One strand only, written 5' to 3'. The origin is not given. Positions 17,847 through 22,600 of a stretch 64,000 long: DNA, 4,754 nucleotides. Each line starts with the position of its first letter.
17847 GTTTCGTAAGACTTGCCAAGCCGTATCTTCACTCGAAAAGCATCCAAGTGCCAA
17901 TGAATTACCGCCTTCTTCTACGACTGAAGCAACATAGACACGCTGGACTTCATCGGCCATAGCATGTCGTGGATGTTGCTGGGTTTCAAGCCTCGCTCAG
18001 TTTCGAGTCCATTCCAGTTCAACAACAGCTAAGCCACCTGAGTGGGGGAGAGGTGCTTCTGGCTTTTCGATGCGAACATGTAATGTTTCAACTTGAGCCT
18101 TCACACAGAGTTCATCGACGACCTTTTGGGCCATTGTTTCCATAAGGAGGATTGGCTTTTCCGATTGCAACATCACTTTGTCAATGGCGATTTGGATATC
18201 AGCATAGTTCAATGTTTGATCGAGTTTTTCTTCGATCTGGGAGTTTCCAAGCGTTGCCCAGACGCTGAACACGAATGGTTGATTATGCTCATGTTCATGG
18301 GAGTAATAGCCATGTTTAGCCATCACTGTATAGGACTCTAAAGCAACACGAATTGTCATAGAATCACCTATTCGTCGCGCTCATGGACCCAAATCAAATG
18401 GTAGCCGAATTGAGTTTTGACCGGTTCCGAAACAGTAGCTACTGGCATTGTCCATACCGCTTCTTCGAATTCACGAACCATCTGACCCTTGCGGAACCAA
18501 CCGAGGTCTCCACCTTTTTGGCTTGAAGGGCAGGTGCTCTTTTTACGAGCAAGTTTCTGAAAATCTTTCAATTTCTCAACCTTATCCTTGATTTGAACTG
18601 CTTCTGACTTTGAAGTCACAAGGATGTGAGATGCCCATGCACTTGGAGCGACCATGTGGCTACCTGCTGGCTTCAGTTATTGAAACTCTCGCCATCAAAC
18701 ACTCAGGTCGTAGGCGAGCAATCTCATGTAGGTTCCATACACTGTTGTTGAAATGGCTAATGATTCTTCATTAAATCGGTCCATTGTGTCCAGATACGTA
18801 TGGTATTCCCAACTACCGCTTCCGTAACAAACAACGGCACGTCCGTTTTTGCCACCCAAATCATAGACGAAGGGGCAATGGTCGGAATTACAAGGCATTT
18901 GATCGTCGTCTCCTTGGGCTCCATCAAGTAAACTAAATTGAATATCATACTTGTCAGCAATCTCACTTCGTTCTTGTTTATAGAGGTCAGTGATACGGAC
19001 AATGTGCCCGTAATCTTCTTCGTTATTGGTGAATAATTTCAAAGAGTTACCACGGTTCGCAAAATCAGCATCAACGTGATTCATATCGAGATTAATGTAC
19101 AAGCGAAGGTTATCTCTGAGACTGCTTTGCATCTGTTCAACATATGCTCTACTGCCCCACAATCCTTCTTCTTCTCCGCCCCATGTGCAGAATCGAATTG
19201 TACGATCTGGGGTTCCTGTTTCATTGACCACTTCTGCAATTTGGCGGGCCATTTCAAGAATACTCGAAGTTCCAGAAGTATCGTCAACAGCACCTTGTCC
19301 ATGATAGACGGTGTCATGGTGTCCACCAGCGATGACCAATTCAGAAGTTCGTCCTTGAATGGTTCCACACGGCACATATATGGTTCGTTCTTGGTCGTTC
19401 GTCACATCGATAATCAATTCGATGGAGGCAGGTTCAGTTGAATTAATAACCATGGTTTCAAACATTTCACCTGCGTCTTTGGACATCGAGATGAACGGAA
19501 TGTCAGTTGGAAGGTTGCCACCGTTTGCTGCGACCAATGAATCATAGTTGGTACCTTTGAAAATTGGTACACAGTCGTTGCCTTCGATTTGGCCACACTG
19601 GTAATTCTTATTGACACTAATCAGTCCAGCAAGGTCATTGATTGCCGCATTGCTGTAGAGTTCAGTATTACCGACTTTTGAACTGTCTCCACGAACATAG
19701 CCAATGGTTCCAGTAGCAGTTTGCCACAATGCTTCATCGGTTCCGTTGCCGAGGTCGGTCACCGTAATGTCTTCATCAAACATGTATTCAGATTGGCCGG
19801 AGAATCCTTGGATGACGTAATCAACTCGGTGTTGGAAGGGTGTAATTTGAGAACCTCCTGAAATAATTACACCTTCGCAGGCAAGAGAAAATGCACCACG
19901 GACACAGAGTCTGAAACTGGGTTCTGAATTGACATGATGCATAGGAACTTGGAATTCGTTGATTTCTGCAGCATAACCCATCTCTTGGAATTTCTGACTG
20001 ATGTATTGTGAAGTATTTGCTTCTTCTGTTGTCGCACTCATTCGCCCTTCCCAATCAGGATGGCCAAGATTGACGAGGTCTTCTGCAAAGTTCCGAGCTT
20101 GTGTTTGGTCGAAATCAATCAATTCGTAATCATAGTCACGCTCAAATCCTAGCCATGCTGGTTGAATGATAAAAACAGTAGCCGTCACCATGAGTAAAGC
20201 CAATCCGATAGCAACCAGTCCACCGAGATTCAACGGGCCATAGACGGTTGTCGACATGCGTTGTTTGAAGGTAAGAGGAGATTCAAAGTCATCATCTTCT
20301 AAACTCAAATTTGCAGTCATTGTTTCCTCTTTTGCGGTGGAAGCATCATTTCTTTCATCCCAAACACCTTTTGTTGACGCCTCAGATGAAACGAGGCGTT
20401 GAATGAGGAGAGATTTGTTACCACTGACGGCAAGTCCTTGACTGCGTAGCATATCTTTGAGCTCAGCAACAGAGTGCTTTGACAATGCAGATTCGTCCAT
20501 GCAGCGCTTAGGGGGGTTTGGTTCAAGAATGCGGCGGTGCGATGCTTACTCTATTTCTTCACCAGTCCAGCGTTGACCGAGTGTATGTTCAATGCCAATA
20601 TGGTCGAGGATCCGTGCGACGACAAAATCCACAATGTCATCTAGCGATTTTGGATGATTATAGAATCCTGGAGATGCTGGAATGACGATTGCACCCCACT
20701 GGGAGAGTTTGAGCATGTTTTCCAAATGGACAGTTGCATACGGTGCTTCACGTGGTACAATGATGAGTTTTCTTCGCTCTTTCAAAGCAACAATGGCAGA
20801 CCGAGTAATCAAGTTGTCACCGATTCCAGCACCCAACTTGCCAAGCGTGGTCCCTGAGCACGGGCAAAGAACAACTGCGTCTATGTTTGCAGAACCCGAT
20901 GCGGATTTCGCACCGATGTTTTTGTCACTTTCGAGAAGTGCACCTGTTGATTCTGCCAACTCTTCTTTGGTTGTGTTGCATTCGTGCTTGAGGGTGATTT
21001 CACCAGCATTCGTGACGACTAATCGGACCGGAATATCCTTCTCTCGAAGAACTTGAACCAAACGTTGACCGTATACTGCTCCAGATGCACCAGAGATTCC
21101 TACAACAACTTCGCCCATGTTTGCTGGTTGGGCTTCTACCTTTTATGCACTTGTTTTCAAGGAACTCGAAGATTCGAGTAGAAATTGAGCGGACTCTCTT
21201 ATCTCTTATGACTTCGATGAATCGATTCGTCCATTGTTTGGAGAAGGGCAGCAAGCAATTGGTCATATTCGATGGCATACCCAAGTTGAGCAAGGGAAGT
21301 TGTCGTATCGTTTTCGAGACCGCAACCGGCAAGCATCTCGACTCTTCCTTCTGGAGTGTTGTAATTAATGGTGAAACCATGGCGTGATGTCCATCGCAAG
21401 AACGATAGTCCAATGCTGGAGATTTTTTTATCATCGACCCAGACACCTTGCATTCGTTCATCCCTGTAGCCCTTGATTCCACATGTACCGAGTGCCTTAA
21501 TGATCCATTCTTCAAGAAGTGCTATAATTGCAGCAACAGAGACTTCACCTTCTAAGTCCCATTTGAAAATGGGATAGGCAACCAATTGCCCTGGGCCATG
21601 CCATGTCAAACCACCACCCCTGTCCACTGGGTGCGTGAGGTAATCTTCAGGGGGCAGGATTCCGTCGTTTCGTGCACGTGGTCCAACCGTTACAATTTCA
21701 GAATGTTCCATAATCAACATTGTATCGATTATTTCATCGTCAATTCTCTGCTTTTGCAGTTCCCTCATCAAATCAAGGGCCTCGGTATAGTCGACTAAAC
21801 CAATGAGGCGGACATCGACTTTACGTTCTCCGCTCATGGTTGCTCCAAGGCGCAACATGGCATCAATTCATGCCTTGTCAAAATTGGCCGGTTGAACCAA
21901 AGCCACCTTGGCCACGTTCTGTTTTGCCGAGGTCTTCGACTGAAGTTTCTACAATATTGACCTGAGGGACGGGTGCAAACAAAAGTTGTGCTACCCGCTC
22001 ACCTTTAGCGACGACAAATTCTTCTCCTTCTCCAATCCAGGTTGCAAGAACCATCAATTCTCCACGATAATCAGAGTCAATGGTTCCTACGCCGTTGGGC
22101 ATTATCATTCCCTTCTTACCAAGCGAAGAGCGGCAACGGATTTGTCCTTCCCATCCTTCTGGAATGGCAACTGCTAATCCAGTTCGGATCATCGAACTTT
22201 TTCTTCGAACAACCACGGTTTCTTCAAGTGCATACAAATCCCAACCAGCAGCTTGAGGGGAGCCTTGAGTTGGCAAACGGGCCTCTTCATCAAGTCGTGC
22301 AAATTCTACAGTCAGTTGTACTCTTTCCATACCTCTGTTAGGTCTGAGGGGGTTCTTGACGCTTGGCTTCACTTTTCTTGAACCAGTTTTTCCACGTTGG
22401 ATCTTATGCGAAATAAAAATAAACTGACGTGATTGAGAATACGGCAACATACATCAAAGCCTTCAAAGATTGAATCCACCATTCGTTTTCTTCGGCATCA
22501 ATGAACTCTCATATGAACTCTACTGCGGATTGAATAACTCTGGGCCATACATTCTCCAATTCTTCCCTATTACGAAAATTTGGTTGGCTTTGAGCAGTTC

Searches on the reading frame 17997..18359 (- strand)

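Call 21: search_protein_families(library=pfam, proteins=[window:17997-18359:-], max_evalue=0.00001)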
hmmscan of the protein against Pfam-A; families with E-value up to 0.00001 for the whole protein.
window:17997-18359:- (120 aa): 1 family
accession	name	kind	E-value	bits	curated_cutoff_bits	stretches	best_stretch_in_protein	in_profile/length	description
PF02152.23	FolB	-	1.3e-19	71.2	31.8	1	6-114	2-111/113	Dihydroneopterin aldolase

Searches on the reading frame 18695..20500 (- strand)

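Call 21: search_protein_families(library=pfam, proteins=[window:18695-20500:-], max_evalue=0.00001)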
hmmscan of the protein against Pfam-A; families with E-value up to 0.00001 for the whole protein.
window:18695-20500:- (601 aa): 3 families
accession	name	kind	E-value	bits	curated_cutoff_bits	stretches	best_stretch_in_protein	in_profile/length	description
PF04389.22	Peptidase_M28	-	5.7e-28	98.4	21.3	1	379-584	4-185/193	Peptidase family M28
PF02037.33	SAP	-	1.1e-07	31.7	23.9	1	7-37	3-33/37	SAP domain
PF01546.33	Peptidase_M20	-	7.3e-06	26.5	24.6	0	394-460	23-82/206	Peptidase family M20/M25/M40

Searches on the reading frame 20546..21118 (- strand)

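Call 21: search_protein_families(library=pfam, proteins=[window:20546-21118:-], max_evalue=0.00001)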
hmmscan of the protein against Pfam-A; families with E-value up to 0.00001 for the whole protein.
window:20546-21118:- (190 aa): 1 family
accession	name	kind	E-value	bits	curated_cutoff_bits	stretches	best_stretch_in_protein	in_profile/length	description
PF02441.25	Flavoprotein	-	1.5e-41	142.1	22.7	1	3-173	2-161/162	Flavoprotein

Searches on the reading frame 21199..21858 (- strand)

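Call 21: search_protein_families(library=pfam, proteins=[window:21199-21858:-], max_evalue=0.00001)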
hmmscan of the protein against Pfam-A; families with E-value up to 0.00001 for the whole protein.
window:21199-21858:- (219 aa): 1 family
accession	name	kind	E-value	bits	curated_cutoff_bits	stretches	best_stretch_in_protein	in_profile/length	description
PF21948.1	LplA-B_cat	-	1.3e-27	97.6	27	1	23-208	1-198/200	Lipoyl protein ligase A/B catalytic domain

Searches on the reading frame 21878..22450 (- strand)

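Call 21: search_protein_families(library=pfam, proteins=[window:21878-22450:-], max_evalue=0.00001)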
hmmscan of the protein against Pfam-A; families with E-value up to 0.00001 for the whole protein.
window:21878-22450:- (190 aa): 2 families
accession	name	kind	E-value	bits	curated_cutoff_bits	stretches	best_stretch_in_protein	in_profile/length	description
PF00692.24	dUTPase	-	5.8e-28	97.7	22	1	56-188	2-129/129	dUTPase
PF22769.1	DCD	-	1e-06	29.4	27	1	79-159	71-151/153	dCTP deaminase-like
